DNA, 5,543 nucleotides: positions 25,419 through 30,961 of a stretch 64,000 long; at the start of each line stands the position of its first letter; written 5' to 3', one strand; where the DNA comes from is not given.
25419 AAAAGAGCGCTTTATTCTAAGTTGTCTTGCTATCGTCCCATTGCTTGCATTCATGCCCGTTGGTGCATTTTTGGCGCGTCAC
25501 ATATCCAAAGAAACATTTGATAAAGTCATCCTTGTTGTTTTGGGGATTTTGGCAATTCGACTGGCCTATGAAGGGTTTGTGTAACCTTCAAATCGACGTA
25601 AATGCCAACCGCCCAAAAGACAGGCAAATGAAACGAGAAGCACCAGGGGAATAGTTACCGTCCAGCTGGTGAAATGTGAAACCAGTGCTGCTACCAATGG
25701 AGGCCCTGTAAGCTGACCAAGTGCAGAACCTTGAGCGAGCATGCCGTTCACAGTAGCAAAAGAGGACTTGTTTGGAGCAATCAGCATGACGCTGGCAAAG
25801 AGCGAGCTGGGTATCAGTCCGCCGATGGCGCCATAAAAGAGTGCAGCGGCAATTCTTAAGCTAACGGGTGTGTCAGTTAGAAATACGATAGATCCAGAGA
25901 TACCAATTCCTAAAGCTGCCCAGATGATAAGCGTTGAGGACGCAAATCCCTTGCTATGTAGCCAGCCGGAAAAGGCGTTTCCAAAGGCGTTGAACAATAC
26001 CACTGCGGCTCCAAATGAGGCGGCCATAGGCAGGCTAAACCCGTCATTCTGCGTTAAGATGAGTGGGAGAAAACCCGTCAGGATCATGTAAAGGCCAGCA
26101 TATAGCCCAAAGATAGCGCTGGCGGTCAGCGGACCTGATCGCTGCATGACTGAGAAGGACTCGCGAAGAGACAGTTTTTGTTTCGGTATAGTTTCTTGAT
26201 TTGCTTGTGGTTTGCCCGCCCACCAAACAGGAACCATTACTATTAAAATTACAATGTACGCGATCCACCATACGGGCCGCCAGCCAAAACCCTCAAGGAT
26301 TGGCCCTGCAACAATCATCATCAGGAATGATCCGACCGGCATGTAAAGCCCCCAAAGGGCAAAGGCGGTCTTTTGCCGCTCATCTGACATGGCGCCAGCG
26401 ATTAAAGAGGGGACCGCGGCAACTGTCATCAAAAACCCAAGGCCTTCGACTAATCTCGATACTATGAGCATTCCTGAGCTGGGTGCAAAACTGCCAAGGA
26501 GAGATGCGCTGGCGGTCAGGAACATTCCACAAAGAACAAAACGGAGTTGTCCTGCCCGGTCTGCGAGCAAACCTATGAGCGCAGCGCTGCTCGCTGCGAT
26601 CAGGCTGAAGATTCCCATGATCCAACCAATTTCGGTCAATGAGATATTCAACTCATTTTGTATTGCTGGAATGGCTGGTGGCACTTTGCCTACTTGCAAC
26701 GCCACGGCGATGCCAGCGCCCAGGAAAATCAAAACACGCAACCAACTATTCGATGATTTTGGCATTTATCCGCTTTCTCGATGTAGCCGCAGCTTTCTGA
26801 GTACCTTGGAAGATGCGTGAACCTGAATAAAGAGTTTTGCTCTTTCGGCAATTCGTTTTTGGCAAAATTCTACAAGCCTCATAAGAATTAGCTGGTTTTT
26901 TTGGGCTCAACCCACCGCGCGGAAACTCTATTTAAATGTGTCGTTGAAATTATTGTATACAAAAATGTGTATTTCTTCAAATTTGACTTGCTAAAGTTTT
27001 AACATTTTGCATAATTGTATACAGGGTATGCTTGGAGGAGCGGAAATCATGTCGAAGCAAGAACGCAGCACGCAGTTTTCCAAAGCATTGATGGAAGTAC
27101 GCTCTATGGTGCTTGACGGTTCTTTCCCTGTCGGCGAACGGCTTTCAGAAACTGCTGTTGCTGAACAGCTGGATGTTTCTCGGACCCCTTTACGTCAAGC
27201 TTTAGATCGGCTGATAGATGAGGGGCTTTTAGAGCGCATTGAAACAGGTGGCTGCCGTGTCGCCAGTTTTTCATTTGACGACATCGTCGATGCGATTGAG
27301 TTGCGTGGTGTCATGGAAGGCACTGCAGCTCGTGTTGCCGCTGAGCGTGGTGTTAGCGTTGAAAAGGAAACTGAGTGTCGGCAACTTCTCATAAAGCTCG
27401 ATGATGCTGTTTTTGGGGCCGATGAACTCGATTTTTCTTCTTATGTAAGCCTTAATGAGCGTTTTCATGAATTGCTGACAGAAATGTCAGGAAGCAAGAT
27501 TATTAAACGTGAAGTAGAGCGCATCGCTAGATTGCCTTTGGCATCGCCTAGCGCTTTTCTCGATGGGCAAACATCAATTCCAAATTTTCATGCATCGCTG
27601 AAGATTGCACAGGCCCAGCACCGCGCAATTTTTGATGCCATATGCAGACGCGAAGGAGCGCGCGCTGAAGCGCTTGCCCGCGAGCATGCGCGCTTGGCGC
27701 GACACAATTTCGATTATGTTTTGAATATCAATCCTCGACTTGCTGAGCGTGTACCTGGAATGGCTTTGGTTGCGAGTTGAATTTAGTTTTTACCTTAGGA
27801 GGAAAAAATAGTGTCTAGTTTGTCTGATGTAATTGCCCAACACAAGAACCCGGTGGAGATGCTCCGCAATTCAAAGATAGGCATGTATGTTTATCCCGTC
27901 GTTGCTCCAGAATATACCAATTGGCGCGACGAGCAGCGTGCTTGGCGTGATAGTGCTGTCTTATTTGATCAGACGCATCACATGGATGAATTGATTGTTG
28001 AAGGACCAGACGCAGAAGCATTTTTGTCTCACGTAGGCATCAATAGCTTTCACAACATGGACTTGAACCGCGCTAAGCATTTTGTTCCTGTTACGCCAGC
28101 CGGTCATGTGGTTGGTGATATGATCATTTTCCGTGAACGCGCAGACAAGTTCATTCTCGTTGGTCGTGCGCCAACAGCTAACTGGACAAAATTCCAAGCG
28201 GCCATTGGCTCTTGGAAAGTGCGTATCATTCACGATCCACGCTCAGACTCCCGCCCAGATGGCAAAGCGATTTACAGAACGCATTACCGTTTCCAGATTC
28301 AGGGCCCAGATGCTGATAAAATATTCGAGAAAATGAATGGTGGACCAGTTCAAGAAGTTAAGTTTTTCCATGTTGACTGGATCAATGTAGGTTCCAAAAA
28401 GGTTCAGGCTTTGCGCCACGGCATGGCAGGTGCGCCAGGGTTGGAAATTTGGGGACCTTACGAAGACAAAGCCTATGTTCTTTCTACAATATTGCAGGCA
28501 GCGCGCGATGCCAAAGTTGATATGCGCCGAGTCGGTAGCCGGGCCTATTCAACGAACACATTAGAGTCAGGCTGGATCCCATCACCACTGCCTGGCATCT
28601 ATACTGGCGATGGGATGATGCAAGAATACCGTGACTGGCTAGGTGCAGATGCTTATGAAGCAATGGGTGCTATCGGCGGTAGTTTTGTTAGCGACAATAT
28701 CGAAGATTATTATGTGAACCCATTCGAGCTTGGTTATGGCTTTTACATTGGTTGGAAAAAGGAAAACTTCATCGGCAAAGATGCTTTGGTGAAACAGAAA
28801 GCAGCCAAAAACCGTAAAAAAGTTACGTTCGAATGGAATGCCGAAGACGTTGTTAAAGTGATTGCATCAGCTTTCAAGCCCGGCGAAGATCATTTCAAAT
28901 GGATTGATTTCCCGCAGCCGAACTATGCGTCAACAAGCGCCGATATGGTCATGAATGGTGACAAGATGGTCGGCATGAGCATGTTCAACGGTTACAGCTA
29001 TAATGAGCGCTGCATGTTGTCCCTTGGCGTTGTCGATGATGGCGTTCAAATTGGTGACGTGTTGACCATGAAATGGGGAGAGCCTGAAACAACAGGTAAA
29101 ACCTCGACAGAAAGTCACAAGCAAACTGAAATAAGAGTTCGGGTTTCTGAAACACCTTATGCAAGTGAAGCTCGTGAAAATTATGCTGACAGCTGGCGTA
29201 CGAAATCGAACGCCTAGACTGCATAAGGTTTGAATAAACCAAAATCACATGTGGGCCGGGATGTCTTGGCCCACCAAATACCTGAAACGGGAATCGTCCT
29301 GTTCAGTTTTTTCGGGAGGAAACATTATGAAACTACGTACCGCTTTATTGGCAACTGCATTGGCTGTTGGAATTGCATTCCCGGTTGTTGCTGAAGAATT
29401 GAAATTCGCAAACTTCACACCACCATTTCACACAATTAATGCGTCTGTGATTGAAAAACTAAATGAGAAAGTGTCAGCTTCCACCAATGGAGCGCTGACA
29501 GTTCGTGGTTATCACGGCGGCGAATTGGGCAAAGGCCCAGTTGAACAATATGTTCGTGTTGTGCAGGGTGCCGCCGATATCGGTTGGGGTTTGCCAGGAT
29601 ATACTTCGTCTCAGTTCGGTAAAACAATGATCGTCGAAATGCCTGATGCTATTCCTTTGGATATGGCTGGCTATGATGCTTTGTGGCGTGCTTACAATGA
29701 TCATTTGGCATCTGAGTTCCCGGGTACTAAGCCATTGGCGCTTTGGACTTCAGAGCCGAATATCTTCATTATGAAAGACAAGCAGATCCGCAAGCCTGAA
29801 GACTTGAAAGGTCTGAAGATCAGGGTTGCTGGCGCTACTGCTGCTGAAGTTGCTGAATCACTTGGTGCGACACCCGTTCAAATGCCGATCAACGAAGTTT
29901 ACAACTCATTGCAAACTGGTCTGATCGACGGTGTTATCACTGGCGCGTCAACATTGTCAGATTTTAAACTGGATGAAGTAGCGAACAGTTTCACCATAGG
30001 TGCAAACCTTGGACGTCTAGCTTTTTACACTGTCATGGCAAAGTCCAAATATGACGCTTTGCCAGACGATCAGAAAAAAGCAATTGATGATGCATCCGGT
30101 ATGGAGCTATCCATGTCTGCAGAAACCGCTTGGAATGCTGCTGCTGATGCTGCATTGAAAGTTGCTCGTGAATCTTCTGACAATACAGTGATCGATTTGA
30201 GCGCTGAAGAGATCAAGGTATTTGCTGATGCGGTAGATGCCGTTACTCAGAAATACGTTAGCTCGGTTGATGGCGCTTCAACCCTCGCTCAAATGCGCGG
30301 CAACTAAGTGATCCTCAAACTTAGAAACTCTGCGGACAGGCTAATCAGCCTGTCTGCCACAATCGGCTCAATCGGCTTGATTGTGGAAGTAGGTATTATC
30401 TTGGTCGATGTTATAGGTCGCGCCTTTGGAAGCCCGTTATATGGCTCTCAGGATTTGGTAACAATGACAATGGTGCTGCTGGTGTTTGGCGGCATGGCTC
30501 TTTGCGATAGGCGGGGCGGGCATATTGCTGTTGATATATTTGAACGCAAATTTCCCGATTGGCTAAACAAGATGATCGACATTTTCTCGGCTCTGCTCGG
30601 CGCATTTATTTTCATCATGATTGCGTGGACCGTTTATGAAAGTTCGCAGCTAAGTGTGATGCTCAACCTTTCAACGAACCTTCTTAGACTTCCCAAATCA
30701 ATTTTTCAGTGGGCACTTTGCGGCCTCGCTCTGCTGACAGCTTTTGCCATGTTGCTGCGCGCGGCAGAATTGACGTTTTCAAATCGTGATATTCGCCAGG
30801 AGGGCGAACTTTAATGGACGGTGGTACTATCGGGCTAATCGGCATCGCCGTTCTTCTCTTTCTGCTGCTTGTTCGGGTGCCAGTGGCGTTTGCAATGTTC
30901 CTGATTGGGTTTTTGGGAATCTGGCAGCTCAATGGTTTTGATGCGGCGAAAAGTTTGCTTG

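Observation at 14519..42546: ~28-kb genomic island inserted in the 5' end of dusA, bounded by a perfect 27-bp direct repeat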

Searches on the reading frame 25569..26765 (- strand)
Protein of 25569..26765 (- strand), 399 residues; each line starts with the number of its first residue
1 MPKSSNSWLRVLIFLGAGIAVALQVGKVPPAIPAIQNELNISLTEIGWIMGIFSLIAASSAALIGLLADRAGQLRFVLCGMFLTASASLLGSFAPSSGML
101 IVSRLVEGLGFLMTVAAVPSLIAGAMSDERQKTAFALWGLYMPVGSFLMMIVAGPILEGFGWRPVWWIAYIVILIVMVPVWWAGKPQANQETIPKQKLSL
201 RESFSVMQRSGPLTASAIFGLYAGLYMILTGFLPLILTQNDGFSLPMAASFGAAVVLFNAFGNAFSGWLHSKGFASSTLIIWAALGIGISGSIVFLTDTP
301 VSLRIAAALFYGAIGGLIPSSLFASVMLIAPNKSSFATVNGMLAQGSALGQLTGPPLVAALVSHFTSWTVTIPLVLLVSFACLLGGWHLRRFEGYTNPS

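Call 10: search_protein_families(library=pfam, proteins=[window:25569-26765:-])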
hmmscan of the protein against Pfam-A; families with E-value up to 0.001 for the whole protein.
window:25569-26765:- (399 aa): 1 family
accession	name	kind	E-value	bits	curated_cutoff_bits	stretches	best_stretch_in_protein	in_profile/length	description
PF07690.21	MFS_1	-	1.7e-39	136.2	33.4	1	17-334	4-328/347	Major Facilitator Superfamily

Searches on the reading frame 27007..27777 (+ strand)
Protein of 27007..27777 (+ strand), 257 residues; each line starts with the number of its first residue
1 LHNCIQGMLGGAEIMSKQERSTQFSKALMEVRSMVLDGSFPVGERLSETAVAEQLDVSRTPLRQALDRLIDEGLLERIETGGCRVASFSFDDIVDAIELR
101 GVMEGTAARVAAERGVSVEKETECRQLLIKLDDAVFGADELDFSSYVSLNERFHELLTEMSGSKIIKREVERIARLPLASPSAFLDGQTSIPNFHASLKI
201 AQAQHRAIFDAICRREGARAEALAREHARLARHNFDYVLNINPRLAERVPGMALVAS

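Call 10: search_protein_families(library=pfam, proteins=[window:27007-27777:+])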
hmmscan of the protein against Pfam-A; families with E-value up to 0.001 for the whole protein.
window:27007-27777:+ (257 aa): 3 families
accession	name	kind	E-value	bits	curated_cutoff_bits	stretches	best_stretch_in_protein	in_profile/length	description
PF07729.17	FCD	-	9.6e-16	58.8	24.3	1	96-228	2-123/125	FCD domain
PF00392.27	GntR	-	4.7e-15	55.4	27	1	30-85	8-64/64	Bacterial regulatory proteins, gntR family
PF13412.12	HTH_24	-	0.0003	20.7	21.9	1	45-76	17-48/48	Winged helix-turn-helix DNA-binding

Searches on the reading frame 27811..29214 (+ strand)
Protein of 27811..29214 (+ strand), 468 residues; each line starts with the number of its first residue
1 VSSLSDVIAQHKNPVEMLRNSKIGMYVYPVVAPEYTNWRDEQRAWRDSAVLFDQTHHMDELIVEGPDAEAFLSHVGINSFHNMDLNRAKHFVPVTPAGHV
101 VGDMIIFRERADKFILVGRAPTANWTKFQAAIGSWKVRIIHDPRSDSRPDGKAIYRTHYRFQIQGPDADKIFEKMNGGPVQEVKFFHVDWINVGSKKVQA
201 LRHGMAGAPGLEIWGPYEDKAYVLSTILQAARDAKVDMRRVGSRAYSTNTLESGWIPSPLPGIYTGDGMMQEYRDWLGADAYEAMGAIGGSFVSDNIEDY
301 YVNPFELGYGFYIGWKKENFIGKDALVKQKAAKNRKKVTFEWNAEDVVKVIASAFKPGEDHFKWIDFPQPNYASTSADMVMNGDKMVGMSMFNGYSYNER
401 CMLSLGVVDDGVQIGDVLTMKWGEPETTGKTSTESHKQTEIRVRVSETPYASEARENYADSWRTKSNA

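Call 11: search_protein_families(library=pfam, proteins=[window:27811-29214:+])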
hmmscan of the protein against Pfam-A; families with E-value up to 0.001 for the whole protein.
window:27811-29214:+ (468 aa): 1 family
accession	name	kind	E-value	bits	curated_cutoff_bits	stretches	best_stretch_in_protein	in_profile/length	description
PF01571.26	GCV_T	-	6.2e-37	127.7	25.6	1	34-256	23-235/255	Aminomethyltransferase folate-binding domain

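Call 53: search_protein_families(library=ncbifam, proteins=[window:27811-29214:+], max_evalue=0.00001)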
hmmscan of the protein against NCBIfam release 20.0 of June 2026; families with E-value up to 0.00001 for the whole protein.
window:27811-29214:+ (468 aa): 8 families
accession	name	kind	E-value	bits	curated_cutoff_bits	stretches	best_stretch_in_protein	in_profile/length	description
NF047885.1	VanMgalDeMLigM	equivalog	3.7e-187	622.8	580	1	4-465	1-460/461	vanillate/3-O-methylgallate O-demethylase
NF047633.1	SyrngDmethDesA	equivalog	2.1e-164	547.3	800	1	3-460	1-453/453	syringate O-demethylase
NF001567.0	PRK00389.1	subfamily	1.6e-25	89.9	300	1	34-253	30-232/359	glycine cleavage system aminomethyltransferase GcvT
TIGR00528.1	gcvT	equivalog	3.6e-19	68.9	235.85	1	34-252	28-231/362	glycine cleavage system aminomethyltransferase GcvT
NF053776.1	TmaoDeMthMsil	equivalog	1.7e-13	50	1100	1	41-256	421-630/763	trimethylamine N-oxide demethylase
NF010093.0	PRK13579.1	equivalog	8e-10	38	459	1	45-232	48-220/371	glycine cleavage system aminomethyltransferase GcvT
TIGR01372.1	soxA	subfamily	3.1e-09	35.2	1164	1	39-236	647-840/996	sarcosine oxidase subunit alpha family protein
NF009133.0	PRK12486.1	equivalog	1.1e-07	31.1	410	0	161-234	153-227/369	dimethylsulfoniopropionate demethylase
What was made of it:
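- On LigM vanillate/3-O-methylgallate O-demethylase (cargo gene 27811-29217): NF047885 scores 622.8 bits against a cut-off of 580, over the full length (call 53).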

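Call 81: search_protein_families(library=pfam, proteins=[L180:11782-11967:-, L179:2927-3868:-])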
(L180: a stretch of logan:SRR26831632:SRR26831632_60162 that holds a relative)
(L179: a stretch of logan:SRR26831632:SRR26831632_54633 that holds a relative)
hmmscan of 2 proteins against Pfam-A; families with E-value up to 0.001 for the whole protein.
L180:11782-11967:- (62 aa): 0 families

L179:2927-3868:- (314 aa): 3 families
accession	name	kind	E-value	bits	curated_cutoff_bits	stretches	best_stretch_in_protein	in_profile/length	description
PF13417.12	GST_N_3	-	1.6e-12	48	22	1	11-84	2-74/75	Glutathione S-transferase, N-terminal domain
PF13409.12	GST_N_2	-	3.2e-08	34.5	25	1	16-78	2-68/70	Glutathione S-transferase, N-terminal domain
PF13410.11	GST_C_2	-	3.4e-06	27.5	24.9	1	152-214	6-66/69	Glutathione S-transferase, C-terminal domain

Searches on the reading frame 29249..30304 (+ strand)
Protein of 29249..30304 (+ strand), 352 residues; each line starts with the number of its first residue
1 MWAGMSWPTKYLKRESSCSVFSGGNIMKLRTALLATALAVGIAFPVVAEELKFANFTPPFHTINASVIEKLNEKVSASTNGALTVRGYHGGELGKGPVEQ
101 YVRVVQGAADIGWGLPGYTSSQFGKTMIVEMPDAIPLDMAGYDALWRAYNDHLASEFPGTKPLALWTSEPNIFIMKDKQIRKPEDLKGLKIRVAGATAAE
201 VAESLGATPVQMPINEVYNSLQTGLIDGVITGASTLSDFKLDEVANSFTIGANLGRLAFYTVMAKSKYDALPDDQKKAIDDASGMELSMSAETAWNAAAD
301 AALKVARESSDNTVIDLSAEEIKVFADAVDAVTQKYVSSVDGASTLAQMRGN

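Call 11: search_protein_families(library=pfam, proteins=[window:29249-30304:+])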
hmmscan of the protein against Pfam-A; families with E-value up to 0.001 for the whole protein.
window:29249-30304:+ (352 aa): 1 family
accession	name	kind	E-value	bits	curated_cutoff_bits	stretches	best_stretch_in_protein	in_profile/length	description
PF03480.18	DctP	-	7.9e-40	137.4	23.4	1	54-336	2-283/286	Bacterial extracellular solute-binding protein, family 7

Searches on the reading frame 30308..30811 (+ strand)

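Call 11: search_protein_families(library=pfam, proteins=[window:30308-30811:+])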
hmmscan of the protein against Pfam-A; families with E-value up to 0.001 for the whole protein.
window:30308-30811:+ (168 aa): 1 family
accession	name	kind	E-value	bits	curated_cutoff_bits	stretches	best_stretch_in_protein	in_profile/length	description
PF04290.18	DctQ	-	7.4e-23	81.3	28.3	1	28-155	2-129/132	Tripartite ATP-independent periplasmic transporters, DctQ component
